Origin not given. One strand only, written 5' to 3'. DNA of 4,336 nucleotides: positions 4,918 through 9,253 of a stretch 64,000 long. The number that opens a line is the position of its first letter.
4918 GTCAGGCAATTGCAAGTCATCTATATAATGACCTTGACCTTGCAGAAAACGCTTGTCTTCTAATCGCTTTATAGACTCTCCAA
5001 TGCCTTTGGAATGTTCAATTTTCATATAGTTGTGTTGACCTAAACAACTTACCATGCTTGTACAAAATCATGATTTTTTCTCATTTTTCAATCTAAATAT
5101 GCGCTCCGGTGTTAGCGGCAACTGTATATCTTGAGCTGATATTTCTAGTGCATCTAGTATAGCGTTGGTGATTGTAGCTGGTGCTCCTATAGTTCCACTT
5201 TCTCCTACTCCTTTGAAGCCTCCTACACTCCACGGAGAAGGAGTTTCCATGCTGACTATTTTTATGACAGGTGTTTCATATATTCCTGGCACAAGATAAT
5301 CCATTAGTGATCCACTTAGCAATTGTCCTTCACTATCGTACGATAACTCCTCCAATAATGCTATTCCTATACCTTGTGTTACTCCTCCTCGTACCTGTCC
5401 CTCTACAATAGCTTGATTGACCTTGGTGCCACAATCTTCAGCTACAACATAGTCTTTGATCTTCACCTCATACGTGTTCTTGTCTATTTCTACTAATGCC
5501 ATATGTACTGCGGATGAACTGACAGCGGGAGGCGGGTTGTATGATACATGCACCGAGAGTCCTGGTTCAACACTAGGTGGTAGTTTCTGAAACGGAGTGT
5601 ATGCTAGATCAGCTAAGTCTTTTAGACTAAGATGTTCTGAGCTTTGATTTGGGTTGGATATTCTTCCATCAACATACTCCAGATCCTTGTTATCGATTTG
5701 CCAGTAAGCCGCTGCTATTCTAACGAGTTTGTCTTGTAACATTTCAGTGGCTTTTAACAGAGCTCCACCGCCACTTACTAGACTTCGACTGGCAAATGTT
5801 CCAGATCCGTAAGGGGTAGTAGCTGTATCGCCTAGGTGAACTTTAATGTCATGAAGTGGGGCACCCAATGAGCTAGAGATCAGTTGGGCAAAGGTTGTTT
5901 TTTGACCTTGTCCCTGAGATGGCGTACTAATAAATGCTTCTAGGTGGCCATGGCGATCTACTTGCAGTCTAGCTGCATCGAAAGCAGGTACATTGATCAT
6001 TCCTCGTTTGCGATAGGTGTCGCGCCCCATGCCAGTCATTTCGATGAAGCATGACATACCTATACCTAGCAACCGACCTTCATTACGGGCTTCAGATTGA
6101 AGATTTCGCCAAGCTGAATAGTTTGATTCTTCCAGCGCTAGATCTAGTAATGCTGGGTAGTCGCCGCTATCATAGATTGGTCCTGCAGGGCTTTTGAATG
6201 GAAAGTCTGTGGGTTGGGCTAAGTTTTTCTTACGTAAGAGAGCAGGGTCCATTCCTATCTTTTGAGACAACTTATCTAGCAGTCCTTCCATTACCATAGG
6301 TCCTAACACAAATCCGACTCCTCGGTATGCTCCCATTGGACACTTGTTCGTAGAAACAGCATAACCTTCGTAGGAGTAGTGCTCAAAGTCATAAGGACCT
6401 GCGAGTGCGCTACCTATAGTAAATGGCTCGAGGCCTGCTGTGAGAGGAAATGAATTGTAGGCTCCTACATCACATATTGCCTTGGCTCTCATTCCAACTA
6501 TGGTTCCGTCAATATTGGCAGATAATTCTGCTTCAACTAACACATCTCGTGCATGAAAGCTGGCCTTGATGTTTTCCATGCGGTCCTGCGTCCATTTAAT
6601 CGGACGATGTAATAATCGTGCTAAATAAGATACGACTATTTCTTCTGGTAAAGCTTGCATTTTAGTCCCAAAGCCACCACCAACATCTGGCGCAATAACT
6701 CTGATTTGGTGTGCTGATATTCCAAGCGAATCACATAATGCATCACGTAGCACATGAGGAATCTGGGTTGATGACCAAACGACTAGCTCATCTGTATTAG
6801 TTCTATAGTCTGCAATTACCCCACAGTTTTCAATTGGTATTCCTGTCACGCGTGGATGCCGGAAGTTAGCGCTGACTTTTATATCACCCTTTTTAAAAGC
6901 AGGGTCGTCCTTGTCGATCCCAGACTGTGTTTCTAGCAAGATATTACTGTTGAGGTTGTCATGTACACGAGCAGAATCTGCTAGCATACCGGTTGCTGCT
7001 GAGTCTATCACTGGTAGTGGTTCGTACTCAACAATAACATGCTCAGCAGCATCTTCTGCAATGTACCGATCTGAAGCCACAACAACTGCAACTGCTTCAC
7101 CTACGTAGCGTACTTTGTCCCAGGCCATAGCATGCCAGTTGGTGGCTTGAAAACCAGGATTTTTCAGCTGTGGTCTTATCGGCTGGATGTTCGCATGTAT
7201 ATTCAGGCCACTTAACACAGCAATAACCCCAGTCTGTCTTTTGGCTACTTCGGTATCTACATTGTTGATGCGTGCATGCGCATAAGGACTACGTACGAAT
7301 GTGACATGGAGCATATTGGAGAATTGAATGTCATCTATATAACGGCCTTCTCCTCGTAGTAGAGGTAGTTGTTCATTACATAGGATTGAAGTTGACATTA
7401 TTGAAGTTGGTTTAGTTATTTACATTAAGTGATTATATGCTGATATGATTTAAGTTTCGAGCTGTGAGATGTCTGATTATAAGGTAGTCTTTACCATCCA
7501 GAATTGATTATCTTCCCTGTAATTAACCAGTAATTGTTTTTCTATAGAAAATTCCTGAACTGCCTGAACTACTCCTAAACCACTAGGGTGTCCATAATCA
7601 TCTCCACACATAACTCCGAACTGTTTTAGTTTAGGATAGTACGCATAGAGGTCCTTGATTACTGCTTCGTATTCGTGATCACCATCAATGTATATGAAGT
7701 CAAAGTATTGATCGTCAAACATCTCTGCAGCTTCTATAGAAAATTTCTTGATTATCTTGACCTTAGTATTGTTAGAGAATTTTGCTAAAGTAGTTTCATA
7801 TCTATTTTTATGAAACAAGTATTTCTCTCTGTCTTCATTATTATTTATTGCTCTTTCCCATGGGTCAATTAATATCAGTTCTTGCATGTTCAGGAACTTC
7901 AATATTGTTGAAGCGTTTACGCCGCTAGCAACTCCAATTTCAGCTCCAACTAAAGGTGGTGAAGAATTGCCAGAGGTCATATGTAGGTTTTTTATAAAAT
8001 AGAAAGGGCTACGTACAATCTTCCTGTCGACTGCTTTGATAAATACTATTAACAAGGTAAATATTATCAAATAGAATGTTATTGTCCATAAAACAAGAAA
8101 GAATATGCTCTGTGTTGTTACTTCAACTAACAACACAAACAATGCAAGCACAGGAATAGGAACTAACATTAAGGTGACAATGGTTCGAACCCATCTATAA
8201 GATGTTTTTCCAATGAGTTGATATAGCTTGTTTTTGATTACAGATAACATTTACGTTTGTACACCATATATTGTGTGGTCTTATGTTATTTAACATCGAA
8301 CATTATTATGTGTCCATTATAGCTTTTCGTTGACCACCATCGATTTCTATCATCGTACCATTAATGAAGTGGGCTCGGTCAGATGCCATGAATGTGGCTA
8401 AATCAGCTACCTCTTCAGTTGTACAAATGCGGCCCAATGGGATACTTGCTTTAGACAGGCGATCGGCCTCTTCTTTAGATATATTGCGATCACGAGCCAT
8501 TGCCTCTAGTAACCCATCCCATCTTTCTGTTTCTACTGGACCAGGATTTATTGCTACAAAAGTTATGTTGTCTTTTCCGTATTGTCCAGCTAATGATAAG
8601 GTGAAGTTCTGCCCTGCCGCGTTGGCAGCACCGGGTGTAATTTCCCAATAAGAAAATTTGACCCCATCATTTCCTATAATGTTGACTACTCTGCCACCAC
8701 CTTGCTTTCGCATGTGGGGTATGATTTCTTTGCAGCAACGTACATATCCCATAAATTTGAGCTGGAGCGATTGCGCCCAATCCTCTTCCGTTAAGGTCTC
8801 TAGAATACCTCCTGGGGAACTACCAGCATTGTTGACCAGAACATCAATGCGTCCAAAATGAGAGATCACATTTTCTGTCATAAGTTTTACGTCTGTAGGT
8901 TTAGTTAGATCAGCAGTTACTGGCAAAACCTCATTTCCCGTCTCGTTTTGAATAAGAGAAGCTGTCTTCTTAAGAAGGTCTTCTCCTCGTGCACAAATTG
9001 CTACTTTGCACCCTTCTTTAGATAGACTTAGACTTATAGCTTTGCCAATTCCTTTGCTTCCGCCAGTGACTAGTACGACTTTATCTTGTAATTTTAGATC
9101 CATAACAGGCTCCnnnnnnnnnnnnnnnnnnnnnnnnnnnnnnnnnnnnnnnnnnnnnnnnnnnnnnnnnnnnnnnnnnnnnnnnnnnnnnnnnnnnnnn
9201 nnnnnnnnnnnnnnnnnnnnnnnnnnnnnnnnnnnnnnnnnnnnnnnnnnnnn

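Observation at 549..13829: N-heterocycle degradation array: Mo-hydroxylase with two complete large subunits (L-L-M-S) plus ring-opening and amidohydrolase genes, next to a nicotinamidase-like gene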

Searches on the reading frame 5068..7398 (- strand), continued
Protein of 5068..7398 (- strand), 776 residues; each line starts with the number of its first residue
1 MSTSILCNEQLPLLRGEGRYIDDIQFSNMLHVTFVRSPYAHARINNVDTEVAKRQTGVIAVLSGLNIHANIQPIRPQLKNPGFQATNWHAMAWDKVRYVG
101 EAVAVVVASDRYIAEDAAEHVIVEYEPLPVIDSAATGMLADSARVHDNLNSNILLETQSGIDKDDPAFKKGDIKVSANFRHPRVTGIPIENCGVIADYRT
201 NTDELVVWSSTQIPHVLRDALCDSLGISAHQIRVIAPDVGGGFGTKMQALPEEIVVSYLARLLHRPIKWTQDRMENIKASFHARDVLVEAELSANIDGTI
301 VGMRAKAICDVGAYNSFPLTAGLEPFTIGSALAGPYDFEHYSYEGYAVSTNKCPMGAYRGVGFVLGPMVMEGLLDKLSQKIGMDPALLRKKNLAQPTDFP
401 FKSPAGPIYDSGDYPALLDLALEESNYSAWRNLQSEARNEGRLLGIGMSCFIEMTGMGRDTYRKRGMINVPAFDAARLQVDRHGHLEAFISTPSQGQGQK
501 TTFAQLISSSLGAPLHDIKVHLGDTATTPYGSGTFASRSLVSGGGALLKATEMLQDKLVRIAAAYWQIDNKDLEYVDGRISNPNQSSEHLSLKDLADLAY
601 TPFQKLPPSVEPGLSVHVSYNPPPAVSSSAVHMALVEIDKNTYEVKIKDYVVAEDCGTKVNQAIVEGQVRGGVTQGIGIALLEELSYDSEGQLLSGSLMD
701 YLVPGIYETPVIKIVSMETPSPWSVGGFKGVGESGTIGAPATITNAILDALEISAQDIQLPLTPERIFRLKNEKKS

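Call 68: search_solved_structures(query=window:5068-7398:-, max_evalue=1e-100, show_alignments=2)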
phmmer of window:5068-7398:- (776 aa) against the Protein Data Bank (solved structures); distinct sequences matched with E-value up to 1e-100: 7.
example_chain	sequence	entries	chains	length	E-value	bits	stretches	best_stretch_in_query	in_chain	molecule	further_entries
1t3q_B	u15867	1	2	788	1.2e-170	572.7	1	2-773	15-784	quinoline 2-oxidoreductase large subunit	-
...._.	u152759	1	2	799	2.7e-157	528.5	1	8-769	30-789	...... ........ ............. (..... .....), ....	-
1ffu_B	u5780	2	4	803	8.1e-136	457.5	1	3-770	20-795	CUTL, MOLYBDOPROTEIN OF CARBON MONOXIDE DEHYDROGENASE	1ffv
1n5w_B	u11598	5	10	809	9e-132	444.2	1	10-770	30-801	Carbon monoxide dehydrogenase large chain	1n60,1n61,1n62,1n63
1zxi_B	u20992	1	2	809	1.2e-131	443.7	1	10-770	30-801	Carbon monoxide dehydrogenase large chain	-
4zoh_A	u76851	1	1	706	4.9e-101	342.5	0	9-751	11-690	Putative oxidoreductase molybdopterin-binding subunit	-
7dqx_A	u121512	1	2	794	7.6e-101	341.9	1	4-769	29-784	6-hydroxypseudooxynicotine dehydrogenase complex subunit gamma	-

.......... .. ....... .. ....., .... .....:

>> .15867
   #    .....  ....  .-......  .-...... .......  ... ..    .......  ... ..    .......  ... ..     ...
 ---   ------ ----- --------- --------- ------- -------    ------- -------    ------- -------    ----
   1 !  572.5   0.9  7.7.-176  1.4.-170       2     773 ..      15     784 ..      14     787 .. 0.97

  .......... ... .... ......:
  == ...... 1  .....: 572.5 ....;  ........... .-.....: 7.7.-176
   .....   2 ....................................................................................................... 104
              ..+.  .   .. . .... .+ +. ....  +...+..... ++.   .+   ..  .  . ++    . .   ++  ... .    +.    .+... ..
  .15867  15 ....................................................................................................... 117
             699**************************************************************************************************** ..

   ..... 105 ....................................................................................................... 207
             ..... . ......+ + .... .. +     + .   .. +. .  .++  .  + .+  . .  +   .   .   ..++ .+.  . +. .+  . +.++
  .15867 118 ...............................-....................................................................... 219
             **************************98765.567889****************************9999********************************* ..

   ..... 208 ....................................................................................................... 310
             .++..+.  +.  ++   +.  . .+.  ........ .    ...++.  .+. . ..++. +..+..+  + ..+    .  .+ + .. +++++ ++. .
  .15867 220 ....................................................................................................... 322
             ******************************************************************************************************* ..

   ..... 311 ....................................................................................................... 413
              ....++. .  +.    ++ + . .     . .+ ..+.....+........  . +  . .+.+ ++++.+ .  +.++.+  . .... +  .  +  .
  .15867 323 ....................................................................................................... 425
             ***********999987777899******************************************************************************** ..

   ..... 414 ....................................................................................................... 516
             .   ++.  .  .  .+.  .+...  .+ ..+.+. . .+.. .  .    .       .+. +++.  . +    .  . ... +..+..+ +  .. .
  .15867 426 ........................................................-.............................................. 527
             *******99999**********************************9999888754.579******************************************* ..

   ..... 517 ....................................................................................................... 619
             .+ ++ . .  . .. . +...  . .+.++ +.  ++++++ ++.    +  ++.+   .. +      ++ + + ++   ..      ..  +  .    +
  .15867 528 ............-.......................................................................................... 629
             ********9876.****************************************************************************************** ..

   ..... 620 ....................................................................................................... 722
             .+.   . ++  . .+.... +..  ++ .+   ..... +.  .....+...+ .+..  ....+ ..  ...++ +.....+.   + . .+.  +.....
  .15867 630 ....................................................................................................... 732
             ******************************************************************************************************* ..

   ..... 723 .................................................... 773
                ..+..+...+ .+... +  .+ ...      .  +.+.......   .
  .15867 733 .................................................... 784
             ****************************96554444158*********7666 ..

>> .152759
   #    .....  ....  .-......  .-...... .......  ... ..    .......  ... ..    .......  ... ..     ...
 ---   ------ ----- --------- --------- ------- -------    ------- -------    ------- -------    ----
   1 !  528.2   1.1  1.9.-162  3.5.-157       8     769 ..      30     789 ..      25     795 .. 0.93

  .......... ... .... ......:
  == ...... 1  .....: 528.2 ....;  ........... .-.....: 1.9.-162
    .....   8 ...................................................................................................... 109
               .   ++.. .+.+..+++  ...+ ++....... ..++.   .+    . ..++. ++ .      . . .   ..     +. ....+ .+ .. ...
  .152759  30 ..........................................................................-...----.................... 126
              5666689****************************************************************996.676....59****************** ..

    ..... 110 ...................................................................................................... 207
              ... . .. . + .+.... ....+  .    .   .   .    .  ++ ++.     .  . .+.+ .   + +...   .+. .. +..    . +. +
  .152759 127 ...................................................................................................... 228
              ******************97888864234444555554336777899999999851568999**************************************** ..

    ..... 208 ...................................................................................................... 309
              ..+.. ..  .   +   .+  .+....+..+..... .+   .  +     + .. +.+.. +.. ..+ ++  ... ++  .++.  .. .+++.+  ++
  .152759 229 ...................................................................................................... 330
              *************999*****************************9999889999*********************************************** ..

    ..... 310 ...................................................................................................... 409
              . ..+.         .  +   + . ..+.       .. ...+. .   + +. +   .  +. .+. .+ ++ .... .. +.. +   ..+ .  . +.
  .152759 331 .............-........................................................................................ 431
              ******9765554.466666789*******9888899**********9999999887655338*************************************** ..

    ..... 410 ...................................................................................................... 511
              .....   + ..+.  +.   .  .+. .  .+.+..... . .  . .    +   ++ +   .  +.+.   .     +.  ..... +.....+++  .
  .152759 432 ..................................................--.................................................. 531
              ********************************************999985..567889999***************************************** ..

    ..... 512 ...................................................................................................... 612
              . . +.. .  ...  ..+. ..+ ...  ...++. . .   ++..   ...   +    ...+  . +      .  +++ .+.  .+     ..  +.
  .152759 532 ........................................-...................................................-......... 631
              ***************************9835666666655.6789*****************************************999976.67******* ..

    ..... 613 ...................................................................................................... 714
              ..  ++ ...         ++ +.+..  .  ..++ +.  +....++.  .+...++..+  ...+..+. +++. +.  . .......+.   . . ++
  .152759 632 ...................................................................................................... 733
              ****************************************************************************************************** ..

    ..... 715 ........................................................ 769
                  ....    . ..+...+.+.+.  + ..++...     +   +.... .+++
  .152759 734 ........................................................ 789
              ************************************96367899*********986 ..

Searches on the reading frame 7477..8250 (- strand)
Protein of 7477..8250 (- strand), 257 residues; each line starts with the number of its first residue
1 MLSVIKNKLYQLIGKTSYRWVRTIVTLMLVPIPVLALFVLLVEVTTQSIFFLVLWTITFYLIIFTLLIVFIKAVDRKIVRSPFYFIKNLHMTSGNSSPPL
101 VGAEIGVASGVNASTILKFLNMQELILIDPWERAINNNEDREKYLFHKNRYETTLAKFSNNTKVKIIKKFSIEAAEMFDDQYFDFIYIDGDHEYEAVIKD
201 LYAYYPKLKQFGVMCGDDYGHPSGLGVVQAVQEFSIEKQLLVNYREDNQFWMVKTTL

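Call 3: search_protein_families(library=pfam, proteins=[window:7477-8250:-])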
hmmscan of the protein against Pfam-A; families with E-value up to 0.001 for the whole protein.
window:7477-8250:- (257 aa): 1 family
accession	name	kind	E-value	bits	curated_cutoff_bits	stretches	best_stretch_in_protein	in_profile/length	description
PF13578.12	Methyltransf_24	-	4.7e-16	60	26.3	1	104-219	2-105/105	Methyltransferase domain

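Call 6: search_protein_families(library=ncbifam, proteins=[window:7477-8250:-], max_evalue=0.00001)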
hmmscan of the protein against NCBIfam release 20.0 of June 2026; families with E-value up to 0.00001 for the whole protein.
window:7477-8250:- (257 aa): 0 families

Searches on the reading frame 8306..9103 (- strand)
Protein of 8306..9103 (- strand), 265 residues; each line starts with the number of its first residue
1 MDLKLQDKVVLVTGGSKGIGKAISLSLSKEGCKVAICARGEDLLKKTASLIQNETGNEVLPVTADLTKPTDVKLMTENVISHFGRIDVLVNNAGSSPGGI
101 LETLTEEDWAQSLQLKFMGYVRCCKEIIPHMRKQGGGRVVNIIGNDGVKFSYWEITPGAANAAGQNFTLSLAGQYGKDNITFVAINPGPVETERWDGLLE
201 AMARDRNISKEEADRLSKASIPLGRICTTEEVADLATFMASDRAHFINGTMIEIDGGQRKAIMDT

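Call 3: search_protein_families(library=pfam, proteins=[window:8306-9103:-])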
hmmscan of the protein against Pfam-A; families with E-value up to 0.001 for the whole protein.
window:8306-9103:- (265 aa): 4 families
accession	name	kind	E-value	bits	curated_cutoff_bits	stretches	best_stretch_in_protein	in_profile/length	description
PF00106.31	adh_short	-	6.6e-49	166.5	26.6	1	8-196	1-188/195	short chain dehydrogenase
PF13561.12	adh_short_C2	-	9e-47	160.1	27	1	17-257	6-234/236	Enoyl-(Acyl carrier protein) reductase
PF08659.16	KR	-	1.2e-09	38.8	22.6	1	10-120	3-116/180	KR domain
PF23441.1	SDR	-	0.00011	22.2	27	1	4-257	4-254/258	SDR-like rossmann domain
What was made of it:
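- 8306..9103 (-): SDR oxidoreductase, a core gene. adh_short E 7e-49 (call 3).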

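Call 6: search_protein_families(library=ncbifam, proteins=[window:8306-9103:-], max_evalue=0.00001)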
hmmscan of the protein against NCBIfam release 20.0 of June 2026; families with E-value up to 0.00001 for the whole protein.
window:8306-9103:- (265 aa): 226 families (the best 25 are shown)
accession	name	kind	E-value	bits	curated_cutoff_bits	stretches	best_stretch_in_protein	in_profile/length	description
NF004779.0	PRK06125.1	subfamily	9.7e-69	231.7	261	1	1-259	1-254/259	short-chain dehydrogenase/reductase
NF005559.1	PRK07231.1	subfamily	1.7e-53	181.7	215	1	4-258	1-247/249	glucose 1-dehydrogenase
NF005095.0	PRK06523.1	subfamily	1e-51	176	231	1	3-260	6-259/261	oxidoreductase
NF004791.0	PRK06138.1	equivalog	4.3e-51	173.6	312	1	4-258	2-249/252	SDR family oxidoreductase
NF009466.0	PRK12826.1-2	subfamily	5.1e-50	170.3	222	1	6-259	2-245/248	3-oxoacyl-ACP reductase FabG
NF052558.1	MBtsdlDhBudC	equivalog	7.7e-49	166.5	270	1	6-258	2-241/250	meso-2,3-butanediol dehydrogenase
NF005469.0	PRK07063.1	equivalog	6.2e-47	160.3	306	1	4-259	4-255/260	SDR family oxidoreductase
NF004198.0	PRK05653.1-3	equivalog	3e-46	157.9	296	1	4-258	4-246/248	3-oxoacyl-ACP reductase FabG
NF009050.0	PRK12384.1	equivalog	2.2e-45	155.3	307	1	7-259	2-257/259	sorbitol-6-phosphate dehydrogenase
TIGR01830.1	3oxo_ACP_reduc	equivalog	3.8e-45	154.5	297.75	1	10-257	1-237/239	3-oxoacyl-[acyl-carrier-protein] reductase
TIGR01963.1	PHB_DH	subfamily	3.2e-44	151.1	307.05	1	8-257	2-251/255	3-hydroxybutyrate dehydrogenase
NF005811.0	PRK07677.1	equivalog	4.1e-44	151.1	318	1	6-259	2-248/254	2,4-dienoyl-CoA reductase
NF004818.0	PRK06172.1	equivalog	6.3e-44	150.2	336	1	1-258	1-250/253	SDR family oxidoreductase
NF009093.0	PRK12429.1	subfamily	1.7e-43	148.8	258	1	4-257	2-255/259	3-hydroxybutyrate dehydrogenase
NF005893.0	PRK07856.1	equivalog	3.1e-43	147.9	255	1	3-258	5-241/255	SDR family oxidoreductase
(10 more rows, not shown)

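Call 61: search_solved_structures(query=window:8306-9103:-, max_evalue=1e-30)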
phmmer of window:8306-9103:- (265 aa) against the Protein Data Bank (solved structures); distinct sequences matched with E-value up to 1e-30: 25.
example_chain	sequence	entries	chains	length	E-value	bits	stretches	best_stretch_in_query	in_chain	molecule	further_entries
6jh7_A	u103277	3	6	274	4.4e-51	176.9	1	1-259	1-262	Short chain dehydrogenase family protein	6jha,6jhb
3ai1_A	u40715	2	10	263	5.3e-37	130.8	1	1-261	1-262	NADPH-sorbose reductase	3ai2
3ai3_A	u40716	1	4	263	7.3e-37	130.3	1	1-261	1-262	NADPH-sorbose reductase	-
4dqx_A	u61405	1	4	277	4.7e-35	124.4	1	3-258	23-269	Probable oxidoreductase protein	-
2et6_A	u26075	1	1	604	8.9e-35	123.5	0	3-194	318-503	(3R)-hydroxyacyl-CoA dehydrogenase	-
3imf_A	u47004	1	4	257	5.2e-34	121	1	5-259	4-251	Short chain dehydrogenase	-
2uvd_A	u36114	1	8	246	2.8e-33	118.6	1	5-258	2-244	3-OXOACYL-(ACYL-CARRIER-PROTEIN) REDUCTASE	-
4jro_A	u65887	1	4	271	1.3e-32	116.4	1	3-258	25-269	FabG protein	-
4dc1_A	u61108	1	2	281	2.2e-32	115.6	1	7-257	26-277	Ketoacyl reductase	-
2rh4_A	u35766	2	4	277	2.8e-32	115.3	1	7-257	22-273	Actinorhodin Polyketide Ketoreductase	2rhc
1x7g_A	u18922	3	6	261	2.9e-32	115.2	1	7-257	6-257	Putative ketoacyl reductase | ACTINORHODIN POLYKETIDE KETOREDUCTASE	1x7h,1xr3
4dbz_A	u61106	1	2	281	2.9e-32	115.2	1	7-257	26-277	Ketoacyl reductase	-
1w4z_A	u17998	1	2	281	3e-32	115.2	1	7-257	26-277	KETOACYL REDUCTASE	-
4dc0_A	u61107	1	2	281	3.2e-32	115.1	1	7-257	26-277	Ketoacyl reductase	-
3u49_A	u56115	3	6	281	4.3e-32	114.7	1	8-263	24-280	Bacilysin biosynthesis oxidoreductase ywfH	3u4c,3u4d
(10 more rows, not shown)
